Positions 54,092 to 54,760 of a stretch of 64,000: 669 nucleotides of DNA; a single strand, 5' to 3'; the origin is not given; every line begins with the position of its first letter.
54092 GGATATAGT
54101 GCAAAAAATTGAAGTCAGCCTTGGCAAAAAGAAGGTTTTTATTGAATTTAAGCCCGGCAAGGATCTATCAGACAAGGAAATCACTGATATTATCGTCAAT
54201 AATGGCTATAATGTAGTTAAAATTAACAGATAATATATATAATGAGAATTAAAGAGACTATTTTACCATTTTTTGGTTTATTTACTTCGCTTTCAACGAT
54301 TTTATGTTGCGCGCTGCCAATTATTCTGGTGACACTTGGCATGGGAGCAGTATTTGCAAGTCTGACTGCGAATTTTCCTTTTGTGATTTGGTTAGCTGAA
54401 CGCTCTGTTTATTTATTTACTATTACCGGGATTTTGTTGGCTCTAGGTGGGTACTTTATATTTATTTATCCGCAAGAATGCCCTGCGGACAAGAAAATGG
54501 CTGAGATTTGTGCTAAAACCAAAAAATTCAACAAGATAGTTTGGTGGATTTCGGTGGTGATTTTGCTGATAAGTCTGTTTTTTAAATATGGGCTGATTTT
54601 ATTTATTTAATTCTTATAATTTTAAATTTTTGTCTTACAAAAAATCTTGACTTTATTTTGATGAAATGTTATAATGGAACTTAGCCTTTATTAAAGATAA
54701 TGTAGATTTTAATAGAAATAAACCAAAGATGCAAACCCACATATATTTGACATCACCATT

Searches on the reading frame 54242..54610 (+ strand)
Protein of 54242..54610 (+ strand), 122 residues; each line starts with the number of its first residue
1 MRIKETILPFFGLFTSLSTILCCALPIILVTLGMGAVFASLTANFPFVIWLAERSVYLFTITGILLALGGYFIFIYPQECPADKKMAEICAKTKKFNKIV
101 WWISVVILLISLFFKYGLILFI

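Call 12: search_protein_families(library=pfam, proteins=[window:54242-54610:+], max_evalue=0.001)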
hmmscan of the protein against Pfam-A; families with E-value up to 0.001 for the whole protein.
window:54242-54610:+ (122 aa): 1 family
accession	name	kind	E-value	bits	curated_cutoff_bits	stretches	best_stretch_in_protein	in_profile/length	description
PF02411.20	MerT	-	6.1e-05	23.5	32.9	1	11-121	13-115/116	MerT mercuric transport protein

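Call 16: find_encoding_contigs(protein=window:54242-54610:+, flank=10000, max_places=5)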
Protein window:54242-54610:+ (122 aa): no gene with exactly this product is on record in the collection.
